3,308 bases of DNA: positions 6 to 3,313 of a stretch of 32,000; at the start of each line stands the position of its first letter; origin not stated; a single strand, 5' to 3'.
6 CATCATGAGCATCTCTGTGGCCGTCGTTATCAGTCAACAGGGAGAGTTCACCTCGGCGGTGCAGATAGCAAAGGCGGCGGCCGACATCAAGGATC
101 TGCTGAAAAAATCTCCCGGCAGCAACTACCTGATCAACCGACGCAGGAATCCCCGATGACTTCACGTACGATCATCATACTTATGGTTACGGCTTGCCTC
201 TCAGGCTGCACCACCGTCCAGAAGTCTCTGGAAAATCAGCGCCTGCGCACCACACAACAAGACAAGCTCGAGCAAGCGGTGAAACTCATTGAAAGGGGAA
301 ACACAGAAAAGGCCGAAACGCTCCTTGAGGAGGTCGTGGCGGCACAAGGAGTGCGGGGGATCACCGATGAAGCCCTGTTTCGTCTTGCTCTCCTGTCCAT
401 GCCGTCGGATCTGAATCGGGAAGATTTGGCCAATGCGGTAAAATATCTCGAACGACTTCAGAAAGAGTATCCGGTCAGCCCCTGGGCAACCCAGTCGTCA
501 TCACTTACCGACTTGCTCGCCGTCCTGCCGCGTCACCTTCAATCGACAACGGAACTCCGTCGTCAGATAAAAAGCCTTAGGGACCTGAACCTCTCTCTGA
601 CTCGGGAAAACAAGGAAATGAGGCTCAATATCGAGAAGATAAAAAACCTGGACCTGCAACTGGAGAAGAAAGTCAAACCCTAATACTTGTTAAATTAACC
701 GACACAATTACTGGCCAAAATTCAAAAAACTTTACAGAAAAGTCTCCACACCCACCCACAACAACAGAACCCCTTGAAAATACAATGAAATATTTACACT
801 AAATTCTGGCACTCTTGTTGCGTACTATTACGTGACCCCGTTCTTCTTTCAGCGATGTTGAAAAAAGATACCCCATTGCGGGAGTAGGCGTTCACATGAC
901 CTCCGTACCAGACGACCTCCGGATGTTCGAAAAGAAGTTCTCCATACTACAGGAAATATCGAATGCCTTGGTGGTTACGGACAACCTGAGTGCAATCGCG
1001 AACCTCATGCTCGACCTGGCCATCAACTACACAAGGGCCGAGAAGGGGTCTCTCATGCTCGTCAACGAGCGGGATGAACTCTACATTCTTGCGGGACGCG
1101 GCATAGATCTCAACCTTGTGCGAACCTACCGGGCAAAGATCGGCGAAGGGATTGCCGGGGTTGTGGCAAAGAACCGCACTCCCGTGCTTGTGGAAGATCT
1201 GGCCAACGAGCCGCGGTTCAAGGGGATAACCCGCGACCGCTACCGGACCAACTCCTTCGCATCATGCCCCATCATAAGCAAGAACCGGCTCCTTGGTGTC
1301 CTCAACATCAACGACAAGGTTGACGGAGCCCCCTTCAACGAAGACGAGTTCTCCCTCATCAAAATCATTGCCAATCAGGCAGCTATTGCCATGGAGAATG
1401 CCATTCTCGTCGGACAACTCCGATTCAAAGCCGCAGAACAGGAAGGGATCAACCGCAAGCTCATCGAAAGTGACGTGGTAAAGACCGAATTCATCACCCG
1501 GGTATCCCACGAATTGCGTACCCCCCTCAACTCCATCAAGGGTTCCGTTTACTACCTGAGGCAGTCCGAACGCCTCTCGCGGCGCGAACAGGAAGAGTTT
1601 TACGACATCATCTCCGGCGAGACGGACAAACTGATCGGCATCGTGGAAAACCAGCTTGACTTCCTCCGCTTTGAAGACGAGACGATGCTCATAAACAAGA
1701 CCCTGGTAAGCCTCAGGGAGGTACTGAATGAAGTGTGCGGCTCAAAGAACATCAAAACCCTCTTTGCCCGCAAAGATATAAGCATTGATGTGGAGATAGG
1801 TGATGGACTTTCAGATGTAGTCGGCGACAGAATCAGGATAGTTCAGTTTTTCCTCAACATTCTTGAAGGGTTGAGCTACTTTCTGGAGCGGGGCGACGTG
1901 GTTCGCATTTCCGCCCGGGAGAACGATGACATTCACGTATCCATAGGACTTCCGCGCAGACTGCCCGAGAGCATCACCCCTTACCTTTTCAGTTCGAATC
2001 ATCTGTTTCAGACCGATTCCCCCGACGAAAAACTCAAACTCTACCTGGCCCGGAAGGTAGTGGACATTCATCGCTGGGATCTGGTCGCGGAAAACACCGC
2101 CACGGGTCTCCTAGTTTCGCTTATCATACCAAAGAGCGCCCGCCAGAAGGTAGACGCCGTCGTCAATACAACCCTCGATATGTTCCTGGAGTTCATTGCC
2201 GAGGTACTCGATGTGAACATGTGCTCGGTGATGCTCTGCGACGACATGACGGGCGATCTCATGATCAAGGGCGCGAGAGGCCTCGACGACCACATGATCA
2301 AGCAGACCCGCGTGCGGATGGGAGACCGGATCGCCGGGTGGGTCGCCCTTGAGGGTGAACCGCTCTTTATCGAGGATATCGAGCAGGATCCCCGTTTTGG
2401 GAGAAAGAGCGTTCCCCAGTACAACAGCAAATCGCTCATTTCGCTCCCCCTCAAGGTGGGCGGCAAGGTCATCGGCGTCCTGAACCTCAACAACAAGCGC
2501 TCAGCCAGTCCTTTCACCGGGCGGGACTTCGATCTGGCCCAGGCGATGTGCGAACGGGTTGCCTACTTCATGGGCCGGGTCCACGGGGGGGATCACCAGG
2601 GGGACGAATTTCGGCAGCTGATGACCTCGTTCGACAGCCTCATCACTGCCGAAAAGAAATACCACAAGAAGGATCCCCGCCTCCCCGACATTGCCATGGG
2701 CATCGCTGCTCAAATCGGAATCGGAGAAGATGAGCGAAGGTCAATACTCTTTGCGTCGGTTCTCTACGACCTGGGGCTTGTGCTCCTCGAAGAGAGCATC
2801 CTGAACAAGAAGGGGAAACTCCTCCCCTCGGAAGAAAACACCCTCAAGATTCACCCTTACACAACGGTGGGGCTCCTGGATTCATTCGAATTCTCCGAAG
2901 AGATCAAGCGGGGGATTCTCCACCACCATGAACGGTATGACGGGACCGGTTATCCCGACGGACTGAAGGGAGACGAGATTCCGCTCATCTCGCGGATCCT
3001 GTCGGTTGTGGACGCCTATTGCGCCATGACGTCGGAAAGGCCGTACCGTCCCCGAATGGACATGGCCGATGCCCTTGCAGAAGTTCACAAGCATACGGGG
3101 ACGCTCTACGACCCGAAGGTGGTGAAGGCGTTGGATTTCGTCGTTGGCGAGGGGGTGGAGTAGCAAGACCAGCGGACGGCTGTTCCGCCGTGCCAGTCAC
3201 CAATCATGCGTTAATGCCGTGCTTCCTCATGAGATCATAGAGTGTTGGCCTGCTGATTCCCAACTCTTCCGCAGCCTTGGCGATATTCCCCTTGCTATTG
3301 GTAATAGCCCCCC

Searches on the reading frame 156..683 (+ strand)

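Call 7: search_protein_families(library=ncbifam, proteins=[window:156-683:+], max_evalue=0.001)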
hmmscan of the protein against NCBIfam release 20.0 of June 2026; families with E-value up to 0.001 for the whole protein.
window:156-683:+ (175 aa): 2 families
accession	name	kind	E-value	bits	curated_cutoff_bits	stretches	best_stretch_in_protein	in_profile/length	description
TIGR03302.1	OM_YfiO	subfamily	3.1e-11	43.2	81.4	1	4-78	3-77/239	outer membrane protein assembly factor BamD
TIGR03504.1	FimV_Cterm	subfamily_domain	0.00082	19.4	30.65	0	37-62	2-27/44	FimV/HubP family polar landmark protein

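Call 45: search_protein_families(library=pfam, proteins=[window:156-683:+], max_evalue=0.0001)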
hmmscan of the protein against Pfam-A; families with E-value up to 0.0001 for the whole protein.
window:156-683:+ (175 aa): 0 families

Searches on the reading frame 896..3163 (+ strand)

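Call 7: search_protein_families(library=ncbifam, proteins=[window:896-3163:+], max_evalue=0.001)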
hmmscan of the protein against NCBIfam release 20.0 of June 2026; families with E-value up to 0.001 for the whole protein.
window:896-3163:+ (755 aa): 43 families (the best 25 are shown)
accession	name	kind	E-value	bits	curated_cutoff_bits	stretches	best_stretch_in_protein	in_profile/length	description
NF053512.1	nitric_RR_NosR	exception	2.4e-32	112.5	400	1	569-749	171-353/422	response regulator c-di-GMP phosphodiesterase, NosR family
TIGR01817.1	nifA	equivalog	2.2e-24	86.1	528.85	2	13-189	2-179/534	nif-specific transcriptional activator NifA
NF008283.0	PRK11061.1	equivalog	1.2e-21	76.7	583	2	18-182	5-168/748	phosphoenolpyruvate--protein phosphotransferase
NF046044.1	PnpS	equivalog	6.3e-20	71.5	400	1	193-349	167-321/390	two-component system histidine kinase PnpS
TIGR02966.1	phoR_proteo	equivalog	1.2e-18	67.2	334.2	1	191-345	109-260/333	phosphate regulon sensor histidine kinase PhoR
NF008318.0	PRK11107.1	equivalog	9.7e-18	63.6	890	1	187-350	284-445/920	two-component sensor histidine kinase BarA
NF038297.2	hybrid_HK_HrmK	equivalog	5.7e-17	61.6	725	1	152-421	191-465/607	hybrid histidine kinase/response regulator HrmK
NF033092.0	HK_WalK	equivalog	3.8e-16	58.8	725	1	195-350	371-525/594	cell wall metabolism sensor histidine kinase WalK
NF008312.0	PRK11100.1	equivalog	1.4e-15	57.1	356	1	173-414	234-475/477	two-component system sensor histidine kinase CreC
NF011874.0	PRK15347.1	equivalog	1.6e-15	56.2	852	1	195-349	397-548/921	two component system sensor kinase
NF045911.1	TCSHisKinNblS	equivalog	3.5e-15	55.4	1000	1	190-343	382-533/621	two-component system sensor histidine kinase NblS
NF041947.1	LuxQ_Vibrio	equivalog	7.7e-15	53.8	1200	1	179-338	454-612/843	quorum-sensing autoinducer 2 sensor kinase/phosphatase LuxQ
NF033091.0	HK_VanS_ACDEFG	equivalog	1.1e-13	51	400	1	187-409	65-290/293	vancomycin resistance histidine kinase VanS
NF008302.0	PRK11091.1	equivalog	5.7e-13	47.9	838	1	194-350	281-435/779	aerobic respiration two-component sensor histidine kinase ArcB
TIGR02956.1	TMAO_torS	equivalog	1.3e-12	46.7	676.5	1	195-338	463-604/967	TMAO reductase system sensor histidine kinase/response regulator TorS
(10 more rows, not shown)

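Call 45: search_protein_families(library=pfam, proteins=[window:896-3163:+], max_evalue=0.0001)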
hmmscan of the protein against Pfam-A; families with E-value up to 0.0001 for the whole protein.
window:896-3163:+ (755 aa): 6 families
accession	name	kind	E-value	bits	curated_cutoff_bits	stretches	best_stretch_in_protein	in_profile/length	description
PF13185.12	GAF_2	-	2.4e-36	125.4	28.6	2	30-167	3-136/136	GAF domain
PF01590.32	GAF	-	5.1e-36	124.6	22.4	2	425-556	4-130/133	GAF domain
PF13487.12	HD_5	-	1.1e-34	120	27.2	1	593-742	18-170/170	HD domain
PF13492.12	GAF_3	-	2.2e-19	70.6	27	2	38-168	9-129/129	GAF domain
PF00512.31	HisKA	-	2.7e-11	43.8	26.9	1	196-261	2-65/66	His Kinase A (phospho-acceptor) domain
PF01966.28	HD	-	5e-09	36.9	22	1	599-711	11-116/116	HD domain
